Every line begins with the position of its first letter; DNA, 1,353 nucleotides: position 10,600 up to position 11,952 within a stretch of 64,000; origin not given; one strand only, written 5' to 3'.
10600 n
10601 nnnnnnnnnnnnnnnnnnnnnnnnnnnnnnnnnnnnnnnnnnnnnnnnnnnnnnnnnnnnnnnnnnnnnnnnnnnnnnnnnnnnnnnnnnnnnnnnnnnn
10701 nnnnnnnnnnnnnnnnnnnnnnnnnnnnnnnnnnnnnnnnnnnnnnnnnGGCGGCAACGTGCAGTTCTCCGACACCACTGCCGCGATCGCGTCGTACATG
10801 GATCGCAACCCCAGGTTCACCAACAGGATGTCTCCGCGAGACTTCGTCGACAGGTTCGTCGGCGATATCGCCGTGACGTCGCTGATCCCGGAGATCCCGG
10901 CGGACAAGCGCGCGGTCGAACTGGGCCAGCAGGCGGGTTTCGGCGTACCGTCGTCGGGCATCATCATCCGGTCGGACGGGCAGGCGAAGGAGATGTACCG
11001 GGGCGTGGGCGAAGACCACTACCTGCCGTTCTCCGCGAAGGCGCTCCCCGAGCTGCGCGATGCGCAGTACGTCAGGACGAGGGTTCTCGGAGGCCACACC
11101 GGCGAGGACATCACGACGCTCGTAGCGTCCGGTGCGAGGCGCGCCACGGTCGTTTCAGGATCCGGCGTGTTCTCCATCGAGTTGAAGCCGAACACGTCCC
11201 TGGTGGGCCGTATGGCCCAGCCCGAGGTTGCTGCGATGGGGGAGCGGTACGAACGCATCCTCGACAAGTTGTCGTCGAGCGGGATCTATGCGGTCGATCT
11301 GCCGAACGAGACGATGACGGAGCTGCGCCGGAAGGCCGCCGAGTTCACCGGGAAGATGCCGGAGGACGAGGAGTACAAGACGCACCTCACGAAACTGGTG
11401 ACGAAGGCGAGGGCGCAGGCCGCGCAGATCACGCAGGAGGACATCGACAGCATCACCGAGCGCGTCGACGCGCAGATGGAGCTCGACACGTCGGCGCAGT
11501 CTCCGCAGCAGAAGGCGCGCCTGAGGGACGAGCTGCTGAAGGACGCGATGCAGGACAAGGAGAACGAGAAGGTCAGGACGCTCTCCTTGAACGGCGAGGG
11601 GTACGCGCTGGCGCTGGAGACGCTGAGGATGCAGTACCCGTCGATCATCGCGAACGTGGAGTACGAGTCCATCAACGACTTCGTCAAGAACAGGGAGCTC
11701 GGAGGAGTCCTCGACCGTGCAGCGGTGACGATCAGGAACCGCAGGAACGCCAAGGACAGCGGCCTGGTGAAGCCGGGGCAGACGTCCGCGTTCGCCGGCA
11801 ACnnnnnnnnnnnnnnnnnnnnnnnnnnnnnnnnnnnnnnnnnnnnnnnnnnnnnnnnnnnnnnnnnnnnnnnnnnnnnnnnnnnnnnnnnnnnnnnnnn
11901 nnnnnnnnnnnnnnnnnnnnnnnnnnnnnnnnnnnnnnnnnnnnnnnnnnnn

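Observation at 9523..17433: Two giant unknown proteins flanking a CbbX/SpoVK/EccA-type AAA+ ATPase between portal and prohead protease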

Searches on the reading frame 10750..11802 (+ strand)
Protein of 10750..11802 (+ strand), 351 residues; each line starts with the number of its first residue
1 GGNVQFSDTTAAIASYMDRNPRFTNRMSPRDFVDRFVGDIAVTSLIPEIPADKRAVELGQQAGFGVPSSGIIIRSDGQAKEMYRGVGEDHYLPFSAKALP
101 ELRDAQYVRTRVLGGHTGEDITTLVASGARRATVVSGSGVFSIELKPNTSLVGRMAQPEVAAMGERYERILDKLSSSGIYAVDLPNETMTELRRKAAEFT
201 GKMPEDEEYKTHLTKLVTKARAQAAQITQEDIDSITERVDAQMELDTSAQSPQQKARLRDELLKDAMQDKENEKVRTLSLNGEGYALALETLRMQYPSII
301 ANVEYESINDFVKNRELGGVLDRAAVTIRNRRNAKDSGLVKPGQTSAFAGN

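Call 52: find_related_loci(query=A6, collection=viral_contigs, flank=10000)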
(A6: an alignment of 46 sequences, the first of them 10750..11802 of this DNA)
Query A6 (351 aa) in viral_contigs; peptide patterns used: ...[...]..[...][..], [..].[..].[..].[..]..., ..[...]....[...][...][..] (x = any residue, [..] = any of these).
183 stretches matched a pattern; 169 encode a relative of the query (tblastn E <= 1e-3); the best 80 are kept; 80 distinct loci.
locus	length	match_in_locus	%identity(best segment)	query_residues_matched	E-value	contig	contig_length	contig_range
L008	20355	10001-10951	40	35-347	3e-57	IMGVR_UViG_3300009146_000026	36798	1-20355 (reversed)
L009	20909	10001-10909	36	39-343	6e-49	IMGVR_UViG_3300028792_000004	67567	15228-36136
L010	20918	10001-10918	36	27-343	3e-48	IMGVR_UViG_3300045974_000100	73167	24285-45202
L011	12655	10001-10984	36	22-343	3e-47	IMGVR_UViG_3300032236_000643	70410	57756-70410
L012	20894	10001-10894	35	39-347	3e-47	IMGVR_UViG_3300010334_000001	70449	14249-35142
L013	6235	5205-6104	35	39-343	7e-47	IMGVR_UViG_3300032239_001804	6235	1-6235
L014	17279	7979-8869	36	39-343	1e-46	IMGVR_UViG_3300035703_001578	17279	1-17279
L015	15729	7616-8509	36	39-347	6e-47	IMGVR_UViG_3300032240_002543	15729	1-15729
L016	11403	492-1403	34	39-342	3e-46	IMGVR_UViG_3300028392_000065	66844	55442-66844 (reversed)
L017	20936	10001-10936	32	28-343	8e-46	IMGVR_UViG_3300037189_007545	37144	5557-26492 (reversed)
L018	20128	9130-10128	35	7-343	3e-45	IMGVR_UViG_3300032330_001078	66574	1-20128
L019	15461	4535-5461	35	39-347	3e-45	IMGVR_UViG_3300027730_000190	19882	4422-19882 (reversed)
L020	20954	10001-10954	35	27-350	4e-45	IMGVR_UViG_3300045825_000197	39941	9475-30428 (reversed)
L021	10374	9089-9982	36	38-343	2e-44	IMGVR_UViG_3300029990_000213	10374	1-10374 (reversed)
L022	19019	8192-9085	36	38-343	2e-44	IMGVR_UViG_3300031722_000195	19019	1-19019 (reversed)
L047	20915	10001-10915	31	39-343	1e-33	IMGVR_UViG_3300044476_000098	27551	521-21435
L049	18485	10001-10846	33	31-314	9e-33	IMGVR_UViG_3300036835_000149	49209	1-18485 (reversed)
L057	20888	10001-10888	32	42-344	5e-32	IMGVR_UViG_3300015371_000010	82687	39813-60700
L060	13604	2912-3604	35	62-300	8e-32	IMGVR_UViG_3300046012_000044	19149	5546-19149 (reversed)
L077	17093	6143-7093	32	53-342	3e-30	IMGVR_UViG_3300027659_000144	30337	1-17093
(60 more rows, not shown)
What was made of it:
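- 9523..13182 (+): Giant 1 (1219 aa), a member of a large uncharacterised family. 169 IMG/VR relatives (call 52).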

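Call 62: search_dna_similar(query=L077:4832-8146:+, collection=phages, mode=protein, max_rows=20, max_evalue=0.001)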
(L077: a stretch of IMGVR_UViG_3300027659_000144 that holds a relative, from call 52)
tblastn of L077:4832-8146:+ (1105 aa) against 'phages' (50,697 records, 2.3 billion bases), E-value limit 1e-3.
No match.

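Call 63: search_dna_similar(query=L057:8420-11992:+, collection=phages, mode=protein, max_rows=20, max_evalue=0.001)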
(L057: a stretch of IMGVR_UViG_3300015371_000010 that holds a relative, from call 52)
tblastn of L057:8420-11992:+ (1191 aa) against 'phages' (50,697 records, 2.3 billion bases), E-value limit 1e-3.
No match.

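Call 66: predict_structure(alignment_id=A6)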
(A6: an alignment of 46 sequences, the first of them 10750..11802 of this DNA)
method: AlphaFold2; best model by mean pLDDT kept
length: 351 residues; sequences in the alignment: 46
mean_pLDDT: 92.5   pTM: 0.89
mean pLDDT of the five models: 92.5, 91.4, 90.4, 90.0, 90.0
residues with pLDDT >= 90: 286; 70-90: 51; 50-70: 11; < 50: 3
segments of 3 or more residues with pLDDT < 50: none
pLDDT, mean of each block of 10 residues (from residue 1): 83 96 90 95 97 93 91 93 83 88 95 96 94 98 85 78 95 95 98 98 97 98 98 98 89 92 94 97 98 96 97 96 94 91 66 37
secondary structure, 60 per line:
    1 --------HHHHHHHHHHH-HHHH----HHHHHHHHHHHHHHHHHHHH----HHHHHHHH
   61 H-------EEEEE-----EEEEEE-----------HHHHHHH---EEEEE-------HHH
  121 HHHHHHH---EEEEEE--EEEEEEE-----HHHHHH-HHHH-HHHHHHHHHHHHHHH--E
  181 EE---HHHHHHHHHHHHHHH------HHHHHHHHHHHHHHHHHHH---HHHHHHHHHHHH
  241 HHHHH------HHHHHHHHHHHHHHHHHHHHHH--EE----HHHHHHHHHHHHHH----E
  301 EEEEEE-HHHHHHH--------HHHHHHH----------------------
elements in order: H9-19 H21-24 H29-48 H53-61 E69-73 E79-84 H96-102 E106-110 H118-127 E131-136 E139-145 H151-156 H158-161 H163-177 E180-182 H186-200 H207-225 H229-245 H252-273 H282-295 E300-306 H308-314 H323-329
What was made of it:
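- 10750..11802 (+): Conserved core of giant 1 (aa 410-760): an alpha/beta subdomain plus a helical bundle. AF2 with 46 sequences gives pLDDT 92.5 and pTM 0.89 (call 66).
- On Deaminase-like / JAB-like fold (giant 1 core): The order of secondary-structure elements in the confident model fits (call 66).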

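Call 69: fold_search(model_id=the predicted structure, library=pdb)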
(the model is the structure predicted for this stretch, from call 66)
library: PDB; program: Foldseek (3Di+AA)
matches with E <= 10: 99; with E <= 0.001: 0
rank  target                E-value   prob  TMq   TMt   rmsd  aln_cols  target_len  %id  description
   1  5uf7                  4.8e-01  0.06  0.15  0.11  29.8       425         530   11  CRYSTAL STRUCTURE OF MUNC13-1 MUN DOMAIN (released 2017-02-15)
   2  9y1l_B                5.0e-01  0.10  0.13  0.25  14.9       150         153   13  Crystal Structure of Putative Restriction Endonuclease Domain-Containing Protein from Leptospirillum ferriphilum YSK (released 2025-09-10)
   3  7bv5_B                8.0e-01  0.30  0.17  0.24   7.5       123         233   11  Crystal structure of the yeast heterodimeric ADAT2/3 (released 2020-11-18)
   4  9y1l_A                9.4e-01  0.09  0.12  0.25  13.0       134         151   13  Crystal Structure of Putative Restriction Endonuclease Domain-Containing Protein from Leptospirillum ferriphilum YSK (released 2025-09-10)
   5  9qo0_E                9.4e-01  0.06  0.16  0.19  21.7       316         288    9  Pre-activated 9-subunit COP9 signalosome and neddylated SCF (Skp1-Skp2-Cks1) complex structure (released 2026-02-18)
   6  2qlc_E                9.9e-01  0.28  0.17  0.40   8.8       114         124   10  The crystal structure of DNA repair protein RadC from Chlorobium tepidum TLS (released 2007-09-04)
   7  8a7h_A                1.0e+00  0.03  0.10  0.10  28.4       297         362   10  Crystal structure of a chimeric LOV-Histidine kinase SB2F1-I66R mutant (light state; asymmetrical variant, trigonal fo (released 2024-01-10)
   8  4zsz_A                1.9e+00  0.06  0.14  0.16  19.0       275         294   10  Structure of a fusion protein with a helix linker, 2ARH-3-3KAW-3.0 (released 2015-08-19)
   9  7o4f_A                2.4e+00  0.08  0.13  0.29  15.6       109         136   14  The DYW domain of A. thaliana OTP86 in its active state (released 2021-06-30)
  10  9div_B                2.4e+00  0.05  0.11  0.20  17.7       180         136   16  The crystal structure of de novo designed ChuA binding protein C8 (released 2025-05-21)
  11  8omv_B                2.4e+00  0.01  0.09  0.06  28.9       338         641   10  Crystal structure of the constitutively active S117E/S181E mutant of human IKK2 (released 2024-04-10)
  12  5cw3_C                2.6e+00  0.04  0.14  0.18  18.7       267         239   11  Structure of CfBRCC36-CfKIAA0157 complex (Zn Edge) (released 2015-09-16)
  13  5cw4_A                2.9e+00  0.07  0.20  0.26  18.4       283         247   11  Structure of CfBRCC36-CfKIAA0157 complex (Selenium Edge) (released 2015-09-16)
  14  5y39_B                2.9e+00  0.02  0.08  0.19  13.1       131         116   11  Crystal structure of Ragulator complex (p18 76-145) (released 2017-12-06)
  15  8eja_B                3.4e+00  0.10  0.14  0.30  12.7       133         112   16  Computational design of potent and selective inhibitors of Bak and Bax (released 2024-03-20)
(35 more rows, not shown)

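Call 70: fold_search(model_id=the predicted structure, library=viral)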
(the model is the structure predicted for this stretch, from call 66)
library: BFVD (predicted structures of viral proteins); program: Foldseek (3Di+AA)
matches with E <= 10: 148; with E <= 0.001: 7
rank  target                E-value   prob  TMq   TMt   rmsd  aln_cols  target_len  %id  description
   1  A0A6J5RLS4            7.1e-24  1.00  0.66  0.22  16.2       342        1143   30  Uncharacterized protein [uncultured Caudovirales phage]
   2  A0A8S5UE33            3.1e-07  1.00  0.28  0.33  18.1       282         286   12  Uncharacterized protein [Siphoviridae sp. ctGQT3]
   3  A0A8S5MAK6            1.3e-04  1.00  0.22  0.33  12.0       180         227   14  Uncharacterized protein [Myoviridae sp. ctRPH1]
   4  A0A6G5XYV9            2.3e-04  1.00  0.24  0.18  18.4       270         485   10  (no name in the UniProt tables at hand)
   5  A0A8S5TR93            2.7e-04  1.00  0.30  0.53  10.8       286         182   10  Uncharacterized protein [Siphoviridae sp. ctss15]
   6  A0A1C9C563            3.0e-04  0.97  0.23  0.26  17.5       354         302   11  Uncharacterized protein [Heterosigma akashiwo virus 01]
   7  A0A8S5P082            9.9e-04  1.00  0.24  0.15  12.8       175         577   15  Minor capsid protein [Siphoviridae sp. ctwhn18]
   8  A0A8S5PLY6            1.9e-03  1.00  0.23  0.26  13.6       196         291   11  Minor capsid protein [Myoviridae sp. ctWXg38]
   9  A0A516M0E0            2.1e-03  1.00  0.21  0.39   7.8       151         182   11  (no name in the UniProt tables at hand)
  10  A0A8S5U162            6.8e-03  1.00  0.21  0.45   8.7       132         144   12  Uncharacterized protein [Myoviridae sp. ctumZ20]
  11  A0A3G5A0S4            1.1e-02  0.66  0.15  0.14  16.6       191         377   15  Uncharacterized protein [Harvfovirus sp.]
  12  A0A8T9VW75            1.5e-02  0.99  0.22  0.18   7.4       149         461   17  (no name in the UniProt tables at hand)
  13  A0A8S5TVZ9            1.9e-02  0.99  0.27  0.19  11.9       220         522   11  Minor capsid protein [Siphoviridae sp. ctmxA102]
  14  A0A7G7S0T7            1.9e-02  0.60  0.20  0.16  17.2       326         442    9  (no name in the UniProt tables at hand)
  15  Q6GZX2                2.8e-02  0.35  0.14  0.12  19.2       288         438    9  Uncharacterized protein 3R [Frog virus 3 (isolate Goorha)]
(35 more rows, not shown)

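Call 104: search_protein_families(library=pfam, proteins=[L012:13071-15632:+, L017:12954-15245:+, L022:11298-13799:+, L047:13179-15866:+, L049:12178-14148:+, L057:11995-13968:+, L060:4921-7020:+, L020:12221-15229:+], max_evalue=1)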
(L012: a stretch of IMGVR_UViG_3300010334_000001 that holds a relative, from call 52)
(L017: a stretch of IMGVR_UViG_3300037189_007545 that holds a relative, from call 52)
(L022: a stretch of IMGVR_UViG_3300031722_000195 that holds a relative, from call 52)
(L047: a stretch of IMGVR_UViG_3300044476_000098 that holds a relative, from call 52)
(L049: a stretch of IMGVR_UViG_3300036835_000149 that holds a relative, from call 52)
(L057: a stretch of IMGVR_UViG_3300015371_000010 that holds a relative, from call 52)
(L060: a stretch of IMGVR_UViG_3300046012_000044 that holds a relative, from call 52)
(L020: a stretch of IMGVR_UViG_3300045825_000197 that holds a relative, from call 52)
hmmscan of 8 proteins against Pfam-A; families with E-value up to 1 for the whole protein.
L012:13071-15632:+ (854 aa): 0 families

L017:12954-15245:+ (764 aa): 0 families

L022:11298-13799:+ (834 aa): 0 families

L047:13179-15866:+ (896 aa): 0 families

L049:12178-14148:+ (657 aa): 3 families
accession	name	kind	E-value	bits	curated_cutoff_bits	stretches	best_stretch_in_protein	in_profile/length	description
PF04233.19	Phage_Mu_F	-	2.6e-09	38.3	29.6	1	229-284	59-111/112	Phage Mu protein F like protein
PF01978.25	TrmB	-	0.024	14.9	25.6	0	478-515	29-64/68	Sugar-specific transcriptional regulator TrmB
PF20432.4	Xre-like-HTH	-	0.036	14.8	25.8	1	138-171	4-36/63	Antitoxin Xre-like helix-turn-helix domain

L057:11995-13968:+ (658 aa): 3 families
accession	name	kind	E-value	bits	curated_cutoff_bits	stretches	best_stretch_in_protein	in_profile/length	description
PF04233.19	Phage_Mu_F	-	8.5e-10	39.8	29.6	1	229-284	59-111/112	Phage Mu protein F like protein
PF20432.4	Xre-like-HTH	-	0.0076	17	25.8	1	138-166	4-31/63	Antitoxin Xre-like helix-turn-helix domain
PF21761.2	RedAm-like_C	-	0.12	13.1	27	1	91-156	22-87/127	NADPH-dependent reductive aminase-like, C-terminal domain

L060:4921-7020:+ (700 aa): 1 family
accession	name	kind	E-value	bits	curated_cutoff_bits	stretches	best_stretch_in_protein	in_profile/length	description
PF04233.19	Phage_Mu_F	-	6.4e-08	33.8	29.6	1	187-284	27-111/112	Phage Mu protein F like protein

L020:12221-15229:+ (1003 aa): 1 family
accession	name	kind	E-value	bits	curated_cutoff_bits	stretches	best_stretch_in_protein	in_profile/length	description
PF05902.18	4_1_CTD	-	0.018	15.6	25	1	871-902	74-105/107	4.1 protein C-terminal domain (CTD)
